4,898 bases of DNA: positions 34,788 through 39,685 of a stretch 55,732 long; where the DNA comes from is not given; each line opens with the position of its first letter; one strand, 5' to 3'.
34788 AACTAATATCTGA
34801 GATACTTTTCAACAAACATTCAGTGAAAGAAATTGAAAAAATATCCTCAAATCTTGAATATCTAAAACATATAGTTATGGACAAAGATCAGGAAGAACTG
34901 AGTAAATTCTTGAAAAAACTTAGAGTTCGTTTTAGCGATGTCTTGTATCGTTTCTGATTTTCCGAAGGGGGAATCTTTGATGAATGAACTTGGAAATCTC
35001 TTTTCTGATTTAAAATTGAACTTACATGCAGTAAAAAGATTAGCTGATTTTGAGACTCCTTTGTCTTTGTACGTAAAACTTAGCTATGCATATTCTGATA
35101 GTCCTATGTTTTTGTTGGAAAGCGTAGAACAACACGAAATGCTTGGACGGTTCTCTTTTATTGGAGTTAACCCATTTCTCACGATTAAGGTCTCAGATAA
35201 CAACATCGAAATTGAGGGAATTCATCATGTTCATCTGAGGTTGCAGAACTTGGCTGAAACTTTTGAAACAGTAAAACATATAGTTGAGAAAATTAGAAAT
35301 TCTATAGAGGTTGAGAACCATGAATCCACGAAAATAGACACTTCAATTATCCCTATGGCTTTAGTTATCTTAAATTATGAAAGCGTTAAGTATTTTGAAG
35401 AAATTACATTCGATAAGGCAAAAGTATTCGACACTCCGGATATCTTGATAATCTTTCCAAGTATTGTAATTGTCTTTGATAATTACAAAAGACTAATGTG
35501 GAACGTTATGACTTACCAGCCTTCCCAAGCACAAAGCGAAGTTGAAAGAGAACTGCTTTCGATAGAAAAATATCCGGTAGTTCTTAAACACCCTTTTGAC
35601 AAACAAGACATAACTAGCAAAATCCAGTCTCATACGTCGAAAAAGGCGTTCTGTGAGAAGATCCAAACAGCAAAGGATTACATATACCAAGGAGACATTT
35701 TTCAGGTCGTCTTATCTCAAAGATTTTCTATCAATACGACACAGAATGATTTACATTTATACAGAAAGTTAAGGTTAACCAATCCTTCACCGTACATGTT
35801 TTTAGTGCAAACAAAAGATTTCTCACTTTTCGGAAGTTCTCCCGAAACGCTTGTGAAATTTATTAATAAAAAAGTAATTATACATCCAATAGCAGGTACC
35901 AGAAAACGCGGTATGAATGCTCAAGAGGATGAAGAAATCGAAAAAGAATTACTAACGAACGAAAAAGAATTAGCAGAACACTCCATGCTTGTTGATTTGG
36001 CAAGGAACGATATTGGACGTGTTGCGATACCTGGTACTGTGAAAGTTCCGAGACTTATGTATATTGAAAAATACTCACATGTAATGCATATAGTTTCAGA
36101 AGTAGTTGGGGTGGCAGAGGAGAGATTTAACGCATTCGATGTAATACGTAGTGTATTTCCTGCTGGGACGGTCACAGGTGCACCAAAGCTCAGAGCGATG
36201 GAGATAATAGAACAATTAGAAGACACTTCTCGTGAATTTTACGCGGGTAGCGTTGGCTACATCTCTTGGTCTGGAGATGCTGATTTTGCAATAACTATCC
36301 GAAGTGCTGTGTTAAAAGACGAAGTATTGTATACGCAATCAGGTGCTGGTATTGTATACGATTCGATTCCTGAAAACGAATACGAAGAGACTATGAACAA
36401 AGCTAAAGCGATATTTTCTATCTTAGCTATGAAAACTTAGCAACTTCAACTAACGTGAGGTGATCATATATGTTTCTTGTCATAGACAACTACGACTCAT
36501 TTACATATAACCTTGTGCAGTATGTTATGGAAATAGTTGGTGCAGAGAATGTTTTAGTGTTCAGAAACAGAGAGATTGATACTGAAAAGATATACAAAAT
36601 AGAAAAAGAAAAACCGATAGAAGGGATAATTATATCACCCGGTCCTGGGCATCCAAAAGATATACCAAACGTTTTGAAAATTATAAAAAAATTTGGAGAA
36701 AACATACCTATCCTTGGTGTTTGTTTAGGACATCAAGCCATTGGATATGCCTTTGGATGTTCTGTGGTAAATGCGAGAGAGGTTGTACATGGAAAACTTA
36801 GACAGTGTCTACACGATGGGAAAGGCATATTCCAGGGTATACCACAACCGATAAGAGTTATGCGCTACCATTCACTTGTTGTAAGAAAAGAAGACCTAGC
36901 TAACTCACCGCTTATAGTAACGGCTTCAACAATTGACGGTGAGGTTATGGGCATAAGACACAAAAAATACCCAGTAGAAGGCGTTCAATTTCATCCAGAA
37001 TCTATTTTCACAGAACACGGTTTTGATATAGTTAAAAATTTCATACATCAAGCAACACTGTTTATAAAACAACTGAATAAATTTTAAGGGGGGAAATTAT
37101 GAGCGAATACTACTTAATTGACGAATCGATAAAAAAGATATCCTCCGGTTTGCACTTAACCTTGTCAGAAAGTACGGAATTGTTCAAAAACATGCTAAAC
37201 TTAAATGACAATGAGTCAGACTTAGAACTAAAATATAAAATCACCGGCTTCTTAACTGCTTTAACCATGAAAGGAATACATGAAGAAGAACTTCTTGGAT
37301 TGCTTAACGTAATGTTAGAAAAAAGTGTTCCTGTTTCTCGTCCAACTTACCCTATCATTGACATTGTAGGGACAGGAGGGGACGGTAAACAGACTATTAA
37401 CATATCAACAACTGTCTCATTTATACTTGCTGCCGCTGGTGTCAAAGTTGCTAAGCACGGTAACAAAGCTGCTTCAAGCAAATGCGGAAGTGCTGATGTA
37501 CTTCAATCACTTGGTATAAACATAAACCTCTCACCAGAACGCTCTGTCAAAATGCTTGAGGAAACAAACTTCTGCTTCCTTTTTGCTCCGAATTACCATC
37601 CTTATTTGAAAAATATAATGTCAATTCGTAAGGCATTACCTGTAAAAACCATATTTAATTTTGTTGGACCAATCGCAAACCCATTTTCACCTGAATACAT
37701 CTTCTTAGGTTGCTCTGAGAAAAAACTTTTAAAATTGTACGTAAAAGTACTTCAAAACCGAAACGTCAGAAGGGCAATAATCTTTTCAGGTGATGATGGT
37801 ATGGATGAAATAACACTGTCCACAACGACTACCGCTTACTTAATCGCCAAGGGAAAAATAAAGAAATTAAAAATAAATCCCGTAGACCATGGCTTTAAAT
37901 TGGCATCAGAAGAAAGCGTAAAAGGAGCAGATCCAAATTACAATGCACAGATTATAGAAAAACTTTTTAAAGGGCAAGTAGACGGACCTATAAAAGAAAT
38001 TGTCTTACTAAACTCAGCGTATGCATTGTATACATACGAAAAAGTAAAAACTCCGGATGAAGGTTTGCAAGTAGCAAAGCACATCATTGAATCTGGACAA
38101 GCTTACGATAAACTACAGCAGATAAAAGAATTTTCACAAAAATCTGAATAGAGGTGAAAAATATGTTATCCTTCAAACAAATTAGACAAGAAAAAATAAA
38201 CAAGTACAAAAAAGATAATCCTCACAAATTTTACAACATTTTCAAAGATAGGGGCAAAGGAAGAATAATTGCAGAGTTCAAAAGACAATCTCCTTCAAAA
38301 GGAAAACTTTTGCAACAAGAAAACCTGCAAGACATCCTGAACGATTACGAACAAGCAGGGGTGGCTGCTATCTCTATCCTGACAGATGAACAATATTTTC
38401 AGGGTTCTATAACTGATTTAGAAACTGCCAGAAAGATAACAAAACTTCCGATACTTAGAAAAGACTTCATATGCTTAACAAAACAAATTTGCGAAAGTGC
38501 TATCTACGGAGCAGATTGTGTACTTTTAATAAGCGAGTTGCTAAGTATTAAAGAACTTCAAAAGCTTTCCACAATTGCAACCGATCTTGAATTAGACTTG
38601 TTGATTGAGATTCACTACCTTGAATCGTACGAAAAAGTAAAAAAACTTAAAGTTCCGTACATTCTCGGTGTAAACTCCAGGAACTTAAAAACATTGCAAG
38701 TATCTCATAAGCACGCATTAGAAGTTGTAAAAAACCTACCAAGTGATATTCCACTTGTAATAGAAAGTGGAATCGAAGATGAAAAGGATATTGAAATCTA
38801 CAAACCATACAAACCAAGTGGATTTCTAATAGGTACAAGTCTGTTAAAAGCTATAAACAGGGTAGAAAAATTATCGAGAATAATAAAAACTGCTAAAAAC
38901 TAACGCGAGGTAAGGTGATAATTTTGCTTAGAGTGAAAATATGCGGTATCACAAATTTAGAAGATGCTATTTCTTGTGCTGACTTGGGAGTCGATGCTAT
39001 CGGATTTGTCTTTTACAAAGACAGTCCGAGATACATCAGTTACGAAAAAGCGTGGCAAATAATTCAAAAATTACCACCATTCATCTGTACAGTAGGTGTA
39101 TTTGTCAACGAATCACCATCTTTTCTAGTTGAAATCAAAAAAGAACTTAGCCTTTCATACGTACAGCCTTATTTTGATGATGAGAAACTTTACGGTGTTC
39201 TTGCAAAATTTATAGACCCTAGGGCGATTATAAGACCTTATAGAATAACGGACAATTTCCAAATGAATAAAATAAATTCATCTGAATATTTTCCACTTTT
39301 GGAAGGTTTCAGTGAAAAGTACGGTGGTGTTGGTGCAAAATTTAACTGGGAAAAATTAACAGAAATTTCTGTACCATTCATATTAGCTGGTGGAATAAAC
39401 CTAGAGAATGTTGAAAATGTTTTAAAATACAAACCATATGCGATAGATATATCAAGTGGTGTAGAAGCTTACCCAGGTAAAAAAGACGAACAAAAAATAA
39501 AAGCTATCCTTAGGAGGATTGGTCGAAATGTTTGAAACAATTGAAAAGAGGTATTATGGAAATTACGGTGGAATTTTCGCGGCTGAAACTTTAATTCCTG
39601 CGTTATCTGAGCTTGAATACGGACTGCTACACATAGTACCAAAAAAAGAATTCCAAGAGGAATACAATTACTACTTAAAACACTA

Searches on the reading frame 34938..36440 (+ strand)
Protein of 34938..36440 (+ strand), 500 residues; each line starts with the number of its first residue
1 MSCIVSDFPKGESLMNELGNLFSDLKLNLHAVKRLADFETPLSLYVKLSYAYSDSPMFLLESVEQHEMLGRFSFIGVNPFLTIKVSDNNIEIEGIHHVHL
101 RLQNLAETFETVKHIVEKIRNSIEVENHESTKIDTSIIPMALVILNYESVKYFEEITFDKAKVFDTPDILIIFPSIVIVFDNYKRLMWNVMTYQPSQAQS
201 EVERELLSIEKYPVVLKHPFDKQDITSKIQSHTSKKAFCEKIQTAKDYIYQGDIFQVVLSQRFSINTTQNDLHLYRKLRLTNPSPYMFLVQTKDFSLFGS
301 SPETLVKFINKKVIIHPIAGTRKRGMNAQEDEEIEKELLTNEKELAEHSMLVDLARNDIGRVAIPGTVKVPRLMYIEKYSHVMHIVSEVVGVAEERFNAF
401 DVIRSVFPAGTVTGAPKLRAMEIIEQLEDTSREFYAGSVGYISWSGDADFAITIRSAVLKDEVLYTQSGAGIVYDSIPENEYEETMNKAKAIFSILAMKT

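Call 7: search_protein_families(library=ncbifam, proteins=[window:34938-36440:+], max_evalue=1e-10)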
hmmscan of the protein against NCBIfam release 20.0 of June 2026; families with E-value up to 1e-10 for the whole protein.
window:34938-36440:+ (500 aa): 26 families (the best 25 are shown)
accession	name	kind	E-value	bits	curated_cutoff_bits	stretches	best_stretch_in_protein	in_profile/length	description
TIGR00564.1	trpE_most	equivalog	1.2e-151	505.8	517.7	1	37-493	2-451/455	anthranilate synthase component I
TIGR01820.1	TrpE-arch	equivalog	7.5e-133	444.1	512.05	1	41-493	1-445/449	anthranilate synthase component I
NF010086.0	PRK13571.1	equivalog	2e-121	406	693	1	33-497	29-498/510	anthranilate synthase component I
NF010079.0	PRK13564.1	equivalog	2.3e-105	353.4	471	1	142-497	147-512/521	anthranilate synthase component 1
NF010089.0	PRK13574.1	equivalog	5.6e-103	345.1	527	1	87-493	56-415/421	anthranilate synthase component I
NF010087.0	PRK13572.1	equivalog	1e-101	340.7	580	1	37-498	7-433/435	anthranilate synthase component I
TIGR01824.1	PabB-clade2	equivalog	8.2e-94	314.8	408.55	1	142-492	4-355/355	aminodeoxychorismate synthase, component I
NF010082.0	PRK13567.1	equivalog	1.2e-92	311.1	576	1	58-494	25-465/468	anthranilate synthase component I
NF006563.0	PRK09070.1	equivalog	1.2e-92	310.9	514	1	123-497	75-445/447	aminodeoxychorismate synthase component I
NF004610.0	PRK05940.1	equivalog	4.1e-91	306.1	568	1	143-497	106-460/467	anthranilate synthase component I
TIGR00565.1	trpE_proteo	equivalog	8.7e-88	295.4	494.65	1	143-496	131-493/498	anthranilate synthase component I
TIGR00553.1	pabB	equivalog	3e-84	283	328.4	1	177-492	21-329/329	aminodeoxychorismate synthase component I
NF010081.0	PRK13566.1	equivalog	1.6e-73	248.2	645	1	147-498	165-509/729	anthranilate synthase component I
NF005698.0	PRK07508.1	equivalog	2.7e-70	236.9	452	1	219-492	100-375/383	aminodeoxychorismate synthase component I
NF012009.0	PRK15465.1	equivalog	2.8e-70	237.1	622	1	59-494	33-449/453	aminodeoxychorismate synthase component 1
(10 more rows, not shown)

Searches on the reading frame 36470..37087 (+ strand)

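Call 7: search_protein_families(library=ncbifam, proteins=[window:36470-37087:+], max_evalue=1e-10)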
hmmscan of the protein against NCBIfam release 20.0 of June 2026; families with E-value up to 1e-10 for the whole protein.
window:36470-37087:+ (205 aa): 19 families
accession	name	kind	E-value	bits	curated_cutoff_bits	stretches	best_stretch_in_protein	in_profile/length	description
NF011201.0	PRK14607.1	equivalog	6.8e-78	262.6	670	1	1-196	1-190/534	bifunctional anthranilate synthase component II/anthranilate phosphoribosyltransferase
NF005799.0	PRK07649.1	equivalog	1.1e-64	217.6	327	1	1-194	1-187/195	aminodeoxychorismate/anthranilate synthase component II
NF005271.0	PRK06774.1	equivalog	1.5e-62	210.3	340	1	1-193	1-190/191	aminodeoxychorismate synthase component II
TIGR00566.1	trpG_papA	subfamily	2e-62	210.4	121.05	1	1-193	1-191/192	glutamine amidotransferase of anthranilate synthase or aminodeoxychorismate synthase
NF005849.0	PRK07765.1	equivalog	2.4e-60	203.5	308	1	2-194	3-191/219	aminodeoxychorismate/anthranilate synthase component II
NF005946.0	PRK08007.1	equivalog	9.7e-60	201.3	332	1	1-193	1-186/187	aminodeoxychorismate synthase component 2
NF006462.0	PRK08857.1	equivalog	1.3e-59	201.1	345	1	1-194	1-192/193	aminodeoxychorismate/anthranilate synthase component II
NF041322.1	Anth_synII_Halo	equivalog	2.6e-54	183.8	320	1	4-194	1-189/190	anthranilate synthase component II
NF005367.0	PRK06895.1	equivalog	2.1e-42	145.2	265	1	2-194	4-188/190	anthranilate synthase component II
NF010081.0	PRK13566.1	equivalog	9.2e-42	143.2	645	1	3-195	532-720/729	anthranilate synthase component I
NF007073.0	PRK09522.1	equivalog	1.5e-39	136.3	738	1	3-196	5-191/531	bifunctional anthranilate synthase glutamate amidotransferase component TrpG/anthranilate phosphoribosyltransferase TrpD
TIGR01823.1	PabB-fungal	equivalog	1.4e-36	126.1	442.55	1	3-196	9-205/742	aminodeoxychorismate synthase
TIGR01815.1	TrpE-clade3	equivalog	3.3e-36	124.5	739.15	1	3-194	520-707/717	anthranilate synthase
NF004169.0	PRK05637.1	equivalog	8.3e-27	94.1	332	1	3-194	6-205/210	anthranilate synthase component II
NF001975.0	PRK00758.1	equivalog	8.9e-27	93.9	198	1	2-194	4-181/185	GMP synthase subunit A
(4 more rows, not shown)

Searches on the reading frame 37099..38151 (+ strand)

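Call 8: search_protein_families(library=ncbifam, proteins=[window:37099-38151:+], max_evalue=1e-10)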
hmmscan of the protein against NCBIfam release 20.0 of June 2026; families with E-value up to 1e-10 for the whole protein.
window:37099-38151:+ (350 aa): 9 families
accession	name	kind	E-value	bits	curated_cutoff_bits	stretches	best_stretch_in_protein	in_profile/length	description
TIGR01245.1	trpD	equivalog_domain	5.3e-109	364.5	199.05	1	12-344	2-329/330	anthranilate phosphoribosyltransferase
NF011201.0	PRK14607.1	equivalog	1.6e-93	314.2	670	1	7-348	195-530/534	bifunctional anthranilate synthase component II/anthranilate phosphoribosyltransferase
NF007073.0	PRK09522.1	equivalog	1.3e-62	212.4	738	1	15-340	208-525/531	bifunctional anthranilate synthase glutamate amidotransferase component TrpG/anthranilate phosphoribosyltransferase TrpD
NF005635.0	PRK07394.1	equivalog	1.4e-27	96.9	287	1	9-348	7-346/348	hypothetical protein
NF006564.0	PRK09071.1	equivalog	1.5e-17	63.5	257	1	19-328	29-324/335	glycosyl transferase family protein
NF006005.0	PRK08136.1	equivalog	3.2e-15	56.3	185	1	19-297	19-291/314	DNA-binding protein YbiB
TIGR02645.1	ARCH_P_rylase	hypoth_equivalog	3.6e-14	52.1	434.6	0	11-162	90-232/493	putative thymidine phosphorylase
TIGR03327.1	AMP_phos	equivalog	4.6e-14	51.8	535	0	10-162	90-233/500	AMP phosphorylase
NF003338.0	PRK04350.1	subfamily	7.5e-13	47.7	434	0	45-161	124-237/502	thymidine phosphorylase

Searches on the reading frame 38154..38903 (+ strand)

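Call 8: search_protein_families(library=ncbifam, proteins=[window:38154-38903:+], max_evalue=1e-10)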
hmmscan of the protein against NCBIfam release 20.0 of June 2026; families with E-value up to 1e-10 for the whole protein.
window:38154-38903:+ (249 aa): 14 families
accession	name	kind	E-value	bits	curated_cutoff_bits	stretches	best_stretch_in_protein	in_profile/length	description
NF001377.0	PRK00278.2-4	equivalog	4.1e-64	216.3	260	1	8-245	25-257/259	indole-3-glycerol phosphate synthase TrpC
NF001373.0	PRK00278.1-6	equivalog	2e-58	197.7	317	1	8-244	26-261/263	indole-3-glycerol phosphate synthase TrpC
NF001371.0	PRK00278.1-3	equivalog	6.6e-53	179.7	307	1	13-241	22-249/255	indole-3-glycerol phosphate synthase TrpC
NF001375.0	PRK00278.2-2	equivalog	1.8e-51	175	360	1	37-240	41-244/255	indole-3-glycerol phosphate synthase TrpC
NF001374.0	PRK00278.2-1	equivalog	2.6e-50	171.1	258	1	28-240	38-247/249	indole-3-glycerol phosphate synthase TrpC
NF001370.0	PRK00278.1-2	equivalog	6.5e-50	169.8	348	1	19-233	34-250/266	indole-3-glycerol phosphate synthase TrpC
NF006945.0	PRK09427.1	equivalog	2.5e-49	168.1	380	1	13-235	31-249/461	bifunctional indole-3-glycerol-phosphate synthase TrpC/phosphoribosylanthranilate isomerase TrpF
NF001372.0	PRK00278.1-4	subfamily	4.5e-47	160.5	370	1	2-245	47-293/295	indole-3-glycerol phosphate synthase TrpC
NF001369.0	PRK00278.1-1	equivalog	1.4e-46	158.8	329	1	17-244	33-258/271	indole-3-glycerol phosphate synthase TrpC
NF001376.0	PRK00278.2-3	equivalog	2e-46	158.5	284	1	11-244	19-252/255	indole-3-glycerol phosphate synthase TrpC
NF001378.0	PRK00278.2-5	equivalog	4.8e-46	157.1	360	1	22-244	36-259/263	indole-3-glycerol phosphate synthase TrpC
NF010562.0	PRK13957.1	equivalog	2.1e-40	138.4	414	1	3-233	12-241/252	indole-3-glycerol-phosphate synthase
NF010375.0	PRK13802.1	equivalog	9.5e-39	133.1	1386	1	36-247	50-260/695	bifunctional indole-3-glycerol phosphate synthase/tryptophan synthase subunit beta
NF041303.1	Indglycph_syn_Halo_TrpC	equivalog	1.6e-29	103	380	1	31-233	42-239/250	indole-3-glycerol phosphate synthase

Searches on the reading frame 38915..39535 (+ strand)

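Call 8: search_protein_families(library=ncbifam, proteins=[window:38915-39535:+], max_evalue=1e-10)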
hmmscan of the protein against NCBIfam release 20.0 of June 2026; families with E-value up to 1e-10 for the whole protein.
window:38915-39535:+ (206 aa): 13 families
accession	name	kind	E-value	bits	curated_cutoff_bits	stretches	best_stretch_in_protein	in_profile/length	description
NF002298.0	PRK01222.1-4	equivalog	1e-52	178.9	215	1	5-204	3-204/209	phosphoribosylanthranilate isomerase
NF002299.0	PRK01222.1-6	equivalog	2e-39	135.3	231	1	6-202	19-225/231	phosphoribosylanthranilate isomerase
NF006945.0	PRK09427.1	equivalog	6.8e-38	130.4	380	1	3-202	258-458/461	bifunctional indole-3-glycerol-phosphate synthase TrpC/phosphoribosylanthranilate isomerase TrpF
NF002300.0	PRK01222.1-7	equivalog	2.2e-33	115.5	212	1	5-202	2-191/195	phosphoribosylanthranilate isomerase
NF002297.0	PRK01222.1-3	equivalog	6e-33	114.1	259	1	6-199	2-196/204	phosphoribosylanthranilate isomerase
NF002295.0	PRK01222.1-1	equivalog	7.6e-31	107.3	216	2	134-202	139-210/219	phosphoribosylanthranilate isomerase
NF002302.0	PRK01222.2-2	equivalog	2.8e-29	102.8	172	1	6-203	2-187/193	phosphoribosylanthranilate isomerase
NF010563.0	PRK13958.1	equivalog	3.3e-25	88.8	234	1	6-202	2-203/210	phosphoribosylanthranilate isomerase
NF002296.0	PRK01222.1-2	equivalog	3.7e-25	89.1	270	1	6-202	9-212/221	phosphoribosylanthranilate isomerase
NF002301.0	PRK01222.2-1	equivalog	2.8e-24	85.9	232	1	6-205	4-212/217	phosphoribosylanthranilate isomerase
NF002303.0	PRK01222.2-3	equivalog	8.8e-23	80.9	224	1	6-199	2-197/208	phosphoribosylanthranilate isomerase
NF010376.0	PRK13803.1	equivalog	1e-20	74.2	819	1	4-202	4-205/600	bifunctional phosphoribosylanthranilate isomerase/tryptophan synthase subunit beta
NF002304.0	PRK01222.2-4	equivalog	1.7e-15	57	181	1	7-203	3-204/208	phosphoribosylanthranilate isomerase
